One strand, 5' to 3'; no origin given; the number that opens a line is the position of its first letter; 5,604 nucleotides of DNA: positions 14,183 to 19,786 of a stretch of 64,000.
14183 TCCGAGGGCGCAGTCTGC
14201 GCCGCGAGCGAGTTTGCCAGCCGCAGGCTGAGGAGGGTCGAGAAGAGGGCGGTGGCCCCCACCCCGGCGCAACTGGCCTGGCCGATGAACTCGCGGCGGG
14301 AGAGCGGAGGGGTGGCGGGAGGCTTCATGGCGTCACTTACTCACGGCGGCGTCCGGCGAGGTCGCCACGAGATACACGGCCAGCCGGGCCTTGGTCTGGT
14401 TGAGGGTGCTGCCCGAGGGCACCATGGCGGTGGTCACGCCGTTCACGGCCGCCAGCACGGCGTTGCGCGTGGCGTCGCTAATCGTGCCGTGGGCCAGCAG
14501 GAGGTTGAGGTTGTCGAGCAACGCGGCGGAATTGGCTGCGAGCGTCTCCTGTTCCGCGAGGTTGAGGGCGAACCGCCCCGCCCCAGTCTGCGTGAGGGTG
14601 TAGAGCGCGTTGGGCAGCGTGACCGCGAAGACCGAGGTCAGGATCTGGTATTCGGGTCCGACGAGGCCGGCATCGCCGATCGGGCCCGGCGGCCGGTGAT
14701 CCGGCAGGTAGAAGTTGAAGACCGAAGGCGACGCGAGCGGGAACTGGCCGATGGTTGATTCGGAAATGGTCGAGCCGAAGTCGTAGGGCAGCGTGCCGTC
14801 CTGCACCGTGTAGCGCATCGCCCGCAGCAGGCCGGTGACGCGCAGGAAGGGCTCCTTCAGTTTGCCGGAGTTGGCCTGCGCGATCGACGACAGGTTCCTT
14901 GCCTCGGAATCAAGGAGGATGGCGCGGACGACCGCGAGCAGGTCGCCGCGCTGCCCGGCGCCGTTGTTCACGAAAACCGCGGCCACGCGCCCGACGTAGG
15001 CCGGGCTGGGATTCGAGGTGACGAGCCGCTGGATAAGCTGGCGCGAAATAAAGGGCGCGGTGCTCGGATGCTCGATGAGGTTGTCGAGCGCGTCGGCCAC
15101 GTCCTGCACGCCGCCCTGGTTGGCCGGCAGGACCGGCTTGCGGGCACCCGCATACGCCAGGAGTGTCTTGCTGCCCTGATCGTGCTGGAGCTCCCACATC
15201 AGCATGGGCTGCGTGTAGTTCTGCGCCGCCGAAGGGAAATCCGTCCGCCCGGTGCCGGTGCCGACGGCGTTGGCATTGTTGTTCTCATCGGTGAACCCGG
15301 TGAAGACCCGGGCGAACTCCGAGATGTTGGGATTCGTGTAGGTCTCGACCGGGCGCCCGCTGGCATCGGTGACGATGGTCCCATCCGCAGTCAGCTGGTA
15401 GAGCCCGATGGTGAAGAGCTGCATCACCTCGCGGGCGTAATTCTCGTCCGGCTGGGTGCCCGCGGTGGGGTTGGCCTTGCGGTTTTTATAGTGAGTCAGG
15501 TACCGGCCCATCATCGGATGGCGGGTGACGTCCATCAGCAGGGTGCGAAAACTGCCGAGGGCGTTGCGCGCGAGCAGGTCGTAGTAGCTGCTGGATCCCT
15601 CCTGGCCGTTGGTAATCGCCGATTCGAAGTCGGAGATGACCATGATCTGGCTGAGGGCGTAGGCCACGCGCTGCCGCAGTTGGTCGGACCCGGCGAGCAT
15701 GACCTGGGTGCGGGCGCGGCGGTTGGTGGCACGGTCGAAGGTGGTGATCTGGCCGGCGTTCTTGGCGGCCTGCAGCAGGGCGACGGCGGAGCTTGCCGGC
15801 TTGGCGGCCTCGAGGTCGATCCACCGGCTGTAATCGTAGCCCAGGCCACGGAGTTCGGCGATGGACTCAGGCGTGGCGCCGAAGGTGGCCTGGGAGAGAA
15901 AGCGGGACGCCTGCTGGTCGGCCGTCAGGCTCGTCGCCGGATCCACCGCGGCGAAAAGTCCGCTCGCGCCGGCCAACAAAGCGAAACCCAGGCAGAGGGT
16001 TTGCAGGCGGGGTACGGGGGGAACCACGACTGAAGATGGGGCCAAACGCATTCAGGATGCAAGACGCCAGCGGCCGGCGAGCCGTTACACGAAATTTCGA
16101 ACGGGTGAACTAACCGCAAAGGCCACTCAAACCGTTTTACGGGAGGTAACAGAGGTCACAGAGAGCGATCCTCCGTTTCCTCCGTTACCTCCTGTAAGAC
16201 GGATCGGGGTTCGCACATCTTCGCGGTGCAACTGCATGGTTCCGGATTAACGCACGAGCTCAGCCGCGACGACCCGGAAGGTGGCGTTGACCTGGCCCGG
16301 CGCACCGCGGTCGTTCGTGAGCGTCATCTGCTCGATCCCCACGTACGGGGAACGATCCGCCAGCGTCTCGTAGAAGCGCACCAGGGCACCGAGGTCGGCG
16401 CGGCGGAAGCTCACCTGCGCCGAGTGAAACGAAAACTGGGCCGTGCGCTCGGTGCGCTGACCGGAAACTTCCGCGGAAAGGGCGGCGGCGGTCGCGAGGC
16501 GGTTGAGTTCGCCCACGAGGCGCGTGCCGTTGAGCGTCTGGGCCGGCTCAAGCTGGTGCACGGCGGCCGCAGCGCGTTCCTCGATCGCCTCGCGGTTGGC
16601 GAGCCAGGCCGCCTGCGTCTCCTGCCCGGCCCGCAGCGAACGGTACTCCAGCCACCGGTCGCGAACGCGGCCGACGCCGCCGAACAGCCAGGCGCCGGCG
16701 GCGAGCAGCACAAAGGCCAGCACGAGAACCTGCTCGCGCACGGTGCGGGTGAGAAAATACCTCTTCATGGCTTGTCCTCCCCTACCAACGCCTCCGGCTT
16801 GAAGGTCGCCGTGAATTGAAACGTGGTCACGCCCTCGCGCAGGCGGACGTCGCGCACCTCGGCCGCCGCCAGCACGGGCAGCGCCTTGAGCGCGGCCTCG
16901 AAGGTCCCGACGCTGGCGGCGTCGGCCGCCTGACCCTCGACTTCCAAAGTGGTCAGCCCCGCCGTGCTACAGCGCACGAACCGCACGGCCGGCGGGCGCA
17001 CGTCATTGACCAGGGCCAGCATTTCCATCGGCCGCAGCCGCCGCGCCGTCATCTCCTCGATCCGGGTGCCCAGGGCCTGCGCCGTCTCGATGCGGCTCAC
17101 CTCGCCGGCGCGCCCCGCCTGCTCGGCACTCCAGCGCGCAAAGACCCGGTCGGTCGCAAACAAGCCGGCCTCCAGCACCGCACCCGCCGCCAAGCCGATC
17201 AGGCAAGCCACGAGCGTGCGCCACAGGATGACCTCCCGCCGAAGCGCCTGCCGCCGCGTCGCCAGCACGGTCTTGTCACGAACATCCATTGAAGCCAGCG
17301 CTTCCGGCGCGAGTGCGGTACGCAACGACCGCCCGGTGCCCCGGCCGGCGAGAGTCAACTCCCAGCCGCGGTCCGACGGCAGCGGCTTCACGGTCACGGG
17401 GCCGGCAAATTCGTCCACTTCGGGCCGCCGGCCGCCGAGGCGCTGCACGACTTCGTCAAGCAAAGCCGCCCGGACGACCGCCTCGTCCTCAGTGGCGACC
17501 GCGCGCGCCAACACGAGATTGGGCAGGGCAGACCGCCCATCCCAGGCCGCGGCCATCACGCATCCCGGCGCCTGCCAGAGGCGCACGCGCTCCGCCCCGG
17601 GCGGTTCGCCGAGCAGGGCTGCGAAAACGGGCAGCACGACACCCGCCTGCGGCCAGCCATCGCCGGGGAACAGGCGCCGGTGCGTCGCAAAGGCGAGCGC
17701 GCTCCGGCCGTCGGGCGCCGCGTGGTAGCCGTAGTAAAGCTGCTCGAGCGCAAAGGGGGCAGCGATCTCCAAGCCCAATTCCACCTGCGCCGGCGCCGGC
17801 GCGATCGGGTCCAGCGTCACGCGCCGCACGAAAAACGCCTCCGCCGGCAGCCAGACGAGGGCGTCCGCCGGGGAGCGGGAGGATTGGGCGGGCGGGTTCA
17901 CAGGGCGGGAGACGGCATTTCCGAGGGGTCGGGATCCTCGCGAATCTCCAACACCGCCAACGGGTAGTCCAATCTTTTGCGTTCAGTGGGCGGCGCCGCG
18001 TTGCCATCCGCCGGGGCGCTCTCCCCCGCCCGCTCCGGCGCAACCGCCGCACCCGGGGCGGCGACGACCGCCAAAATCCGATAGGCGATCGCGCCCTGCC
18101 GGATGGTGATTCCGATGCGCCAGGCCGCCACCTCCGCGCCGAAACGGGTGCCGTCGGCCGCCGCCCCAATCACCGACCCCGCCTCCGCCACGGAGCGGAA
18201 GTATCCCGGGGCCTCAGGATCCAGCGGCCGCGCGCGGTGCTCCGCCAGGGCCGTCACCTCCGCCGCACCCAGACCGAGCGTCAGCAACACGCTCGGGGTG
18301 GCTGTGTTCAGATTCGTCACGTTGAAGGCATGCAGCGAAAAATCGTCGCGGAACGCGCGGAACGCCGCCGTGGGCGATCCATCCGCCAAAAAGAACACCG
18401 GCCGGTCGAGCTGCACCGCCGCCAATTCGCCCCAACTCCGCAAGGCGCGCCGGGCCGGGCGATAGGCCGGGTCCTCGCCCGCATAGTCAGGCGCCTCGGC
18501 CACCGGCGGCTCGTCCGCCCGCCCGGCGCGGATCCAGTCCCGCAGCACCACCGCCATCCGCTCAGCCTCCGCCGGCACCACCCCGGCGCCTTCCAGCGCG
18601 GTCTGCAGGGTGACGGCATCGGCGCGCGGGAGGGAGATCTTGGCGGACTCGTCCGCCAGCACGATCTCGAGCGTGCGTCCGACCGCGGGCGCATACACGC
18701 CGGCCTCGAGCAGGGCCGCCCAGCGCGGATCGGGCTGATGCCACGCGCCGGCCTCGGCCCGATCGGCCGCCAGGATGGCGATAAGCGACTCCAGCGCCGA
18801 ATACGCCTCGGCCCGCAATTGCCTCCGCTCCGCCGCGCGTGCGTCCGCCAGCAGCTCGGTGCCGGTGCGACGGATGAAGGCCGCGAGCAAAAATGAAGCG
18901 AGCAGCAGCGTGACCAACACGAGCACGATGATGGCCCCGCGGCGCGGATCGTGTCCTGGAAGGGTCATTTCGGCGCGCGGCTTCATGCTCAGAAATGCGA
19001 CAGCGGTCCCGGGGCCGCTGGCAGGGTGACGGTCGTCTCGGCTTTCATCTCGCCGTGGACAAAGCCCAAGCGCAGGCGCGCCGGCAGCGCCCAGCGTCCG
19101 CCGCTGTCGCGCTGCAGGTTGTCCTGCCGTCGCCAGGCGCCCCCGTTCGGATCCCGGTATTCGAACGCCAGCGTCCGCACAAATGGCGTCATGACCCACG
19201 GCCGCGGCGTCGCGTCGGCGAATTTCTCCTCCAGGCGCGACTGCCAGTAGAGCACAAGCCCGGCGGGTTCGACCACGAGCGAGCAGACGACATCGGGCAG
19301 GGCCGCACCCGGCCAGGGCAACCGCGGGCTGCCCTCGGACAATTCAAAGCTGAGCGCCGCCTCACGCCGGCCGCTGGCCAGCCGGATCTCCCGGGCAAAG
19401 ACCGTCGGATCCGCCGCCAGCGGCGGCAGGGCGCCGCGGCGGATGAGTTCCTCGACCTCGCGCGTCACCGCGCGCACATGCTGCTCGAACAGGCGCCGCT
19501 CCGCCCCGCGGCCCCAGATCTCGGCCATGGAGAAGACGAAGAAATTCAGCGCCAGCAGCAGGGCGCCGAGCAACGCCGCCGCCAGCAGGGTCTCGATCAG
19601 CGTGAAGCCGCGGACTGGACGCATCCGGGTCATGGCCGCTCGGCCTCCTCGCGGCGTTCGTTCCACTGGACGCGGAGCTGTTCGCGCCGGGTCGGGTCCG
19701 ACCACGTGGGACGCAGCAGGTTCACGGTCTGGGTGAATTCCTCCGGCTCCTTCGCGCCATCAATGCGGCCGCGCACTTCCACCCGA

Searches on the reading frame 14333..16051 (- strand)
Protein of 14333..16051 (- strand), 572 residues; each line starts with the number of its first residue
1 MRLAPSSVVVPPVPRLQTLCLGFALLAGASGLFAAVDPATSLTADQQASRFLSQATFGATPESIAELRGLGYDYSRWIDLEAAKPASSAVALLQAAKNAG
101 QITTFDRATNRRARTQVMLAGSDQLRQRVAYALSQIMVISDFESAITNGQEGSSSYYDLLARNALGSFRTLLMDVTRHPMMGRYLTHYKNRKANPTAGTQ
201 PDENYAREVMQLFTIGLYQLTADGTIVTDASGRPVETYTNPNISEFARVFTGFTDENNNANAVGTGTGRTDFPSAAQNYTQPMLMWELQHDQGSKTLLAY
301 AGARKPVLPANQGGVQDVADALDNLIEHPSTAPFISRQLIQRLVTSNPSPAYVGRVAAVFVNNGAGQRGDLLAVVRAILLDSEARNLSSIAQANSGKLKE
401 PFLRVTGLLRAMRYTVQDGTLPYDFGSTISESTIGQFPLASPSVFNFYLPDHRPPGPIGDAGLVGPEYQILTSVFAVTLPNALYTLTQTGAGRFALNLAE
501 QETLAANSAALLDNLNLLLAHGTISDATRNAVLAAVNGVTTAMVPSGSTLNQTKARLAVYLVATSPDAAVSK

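Call 4: search_protein_families(library=ncbifam, proteins=[window:14333-16051:-], max_evalue=1)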
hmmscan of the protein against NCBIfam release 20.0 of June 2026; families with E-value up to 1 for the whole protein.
window:14333-16051:- (572 aa): 0 families

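Call 5: search_protein_families(library=pfam, proteins=[window:14333-16051:-], max_evalue=0.1)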
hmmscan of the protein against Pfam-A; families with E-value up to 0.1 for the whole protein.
window:14333-16051:- (572 aa): 1 family
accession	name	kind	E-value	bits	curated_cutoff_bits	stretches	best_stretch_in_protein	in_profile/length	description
PF08811.16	DUF1800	-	2.7e-82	277.6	26.1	1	50-567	1-416/419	Protein of unknown function (DUF1800)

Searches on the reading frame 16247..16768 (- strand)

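Call 7: search_protein_families(library=ncbifam, proteins=[window:16247-16768:-], max_evalue=0.01)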
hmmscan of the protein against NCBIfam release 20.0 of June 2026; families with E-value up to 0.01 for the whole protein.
window:16247-16768:- (173 aa): 1 family
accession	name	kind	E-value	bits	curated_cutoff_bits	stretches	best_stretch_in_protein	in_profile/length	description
NF040576.1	T2SS_GspM_XpsM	equivalog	2.2e-06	27.4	60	1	14-161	9-161/180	type II secretion system protein GspM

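Call 8: search_protein_families(library=pfam, proteins=[window:16247-16768:-], max_evalue=0.01)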
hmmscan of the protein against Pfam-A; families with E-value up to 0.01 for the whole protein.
window:16247-16768:- (173 aa): 0 families

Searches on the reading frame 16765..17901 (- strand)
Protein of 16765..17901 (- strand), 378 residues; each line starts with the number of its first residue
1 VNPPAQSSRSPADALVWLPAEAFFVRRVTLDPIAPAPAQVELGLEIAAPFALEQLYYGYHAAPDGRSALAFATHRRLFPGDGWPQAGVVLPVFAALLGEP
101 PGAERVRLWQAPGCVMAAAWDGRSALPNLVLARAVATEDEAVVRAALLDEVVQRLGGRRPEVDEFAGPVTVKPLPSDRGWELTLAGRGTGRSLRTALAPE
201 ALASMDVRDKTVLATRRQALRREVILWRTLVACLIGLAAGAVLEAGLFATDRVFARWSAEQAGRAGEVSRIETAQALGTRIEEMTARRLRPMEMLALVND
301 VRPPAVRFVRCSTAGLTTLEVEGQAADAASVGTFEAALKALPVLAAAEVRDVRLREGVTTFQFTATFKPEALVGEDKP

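Call 7: search_protein_families(library=ncbifam, proteins=[window:16765-17901:-], max_evalue=0.01)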
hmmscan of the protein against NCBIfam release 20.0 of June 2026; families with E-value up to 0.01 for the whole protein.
window:16765-17901:- (378 aa): 0 families

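Call 8: search_protein_families(library=pfam, proteins=[window:16765-17901:-], max_evalue=0.01)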
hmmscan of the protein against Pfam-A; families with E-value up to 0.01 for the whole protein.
window:16765-17901:- (378 aa): 0 families

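Call 67: search_protein_families(library=pfam, proteins=[window:16765-17901:-], max_evalue=0.01)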
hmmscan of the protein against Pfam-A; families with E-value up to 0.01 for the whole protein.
window:16765-17901:- (378 aa): 0 families

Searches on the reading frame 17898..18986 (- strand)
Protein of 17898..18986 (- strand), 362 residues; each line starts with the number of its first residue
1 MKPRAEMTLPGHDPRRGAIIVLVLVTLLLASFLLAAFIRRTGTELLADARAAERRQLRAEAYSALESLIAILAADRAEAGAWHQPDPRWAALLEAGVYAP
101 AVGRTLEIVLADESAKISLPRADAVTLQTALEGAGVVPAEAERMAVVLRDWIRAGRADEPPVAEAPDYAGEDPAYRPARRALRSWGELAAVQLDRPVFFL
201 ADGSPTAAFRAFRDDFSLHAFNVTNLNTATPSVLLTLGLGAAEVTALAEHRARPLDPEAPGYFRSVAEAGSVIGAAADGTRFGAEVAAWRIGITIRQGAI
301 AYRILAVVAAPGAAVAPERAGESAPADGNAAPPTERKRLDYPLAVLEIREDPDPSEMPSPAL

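Call 7: search_protein_families(library=ncbifam, proteins=[window:17898-18986:-], max_evalue=0.01)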
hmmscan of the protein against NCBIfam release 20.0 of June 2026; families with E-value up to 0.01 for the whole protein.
window:17898-18986:- (362 aa): 2 families
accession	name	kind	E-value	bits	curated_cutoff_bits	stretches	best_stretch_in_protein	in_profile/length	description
NF037980.1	T2SS_GspK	equivalog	9.7e-13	48.3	130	1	16-269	2-253/307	type II secretion system minor pseudopilin GspK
NF033790.1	CnrY_NccY_antiS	subfamily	0.0083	16.6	35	0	37-91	27-81/95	CnrY/NccY family anti-sigma factor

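Call 8: search_protein_families(library=pfam, proteins=[window:17898-18986:-], max_evalue=0.01)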
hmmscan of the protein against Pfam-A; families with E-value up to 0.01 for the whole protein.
window:17898-18986:- (362 aa): 1 family
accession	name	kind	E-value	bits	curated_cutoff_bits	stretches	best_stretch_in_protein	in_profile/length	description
PF21687.3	T2SSK_1st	-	1.4e-07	32.7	26.2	1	125-192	21-88/107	Type II secretion system (T2SS), protein K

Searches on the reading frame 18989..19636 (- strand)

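Call 7: search_protein_families(library=ncbifam, proteins=[window:18989-19636:-], max_evalue=0.01)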
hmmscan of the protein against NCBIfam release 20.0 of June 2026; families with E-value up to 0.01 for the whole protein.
window:18989-19636:- (215 aa): 2 families
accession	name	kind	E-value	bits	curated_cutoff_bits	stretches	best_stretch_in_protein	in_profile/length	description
TIGR02532.1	IV_pilin_GFxxxE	domain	0.00062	19.5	16.3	1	9-30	2-23/24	prepilin-type N-terminal cleavage/methylation domain-containing protein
NF006453.0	PRK08808.1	equivalog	0.0011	18.1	295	1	5-67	3-61/211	type II secretion system protein J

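Call 8: search_protein_families(library=pfam, proteins=[window:18989-19636:-], max_evalue=0.01)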
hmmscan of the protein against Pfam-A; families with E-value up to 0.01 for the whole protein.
window:18989-19636:- (215 aa): 1 family
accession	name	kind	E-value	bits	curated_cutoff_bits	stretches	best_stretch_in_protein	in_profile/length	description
PF07963.17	N_methyl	-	1.3e-05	25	21.2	1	5-30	1-26/27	Prokaryotic N-terminal methylation motif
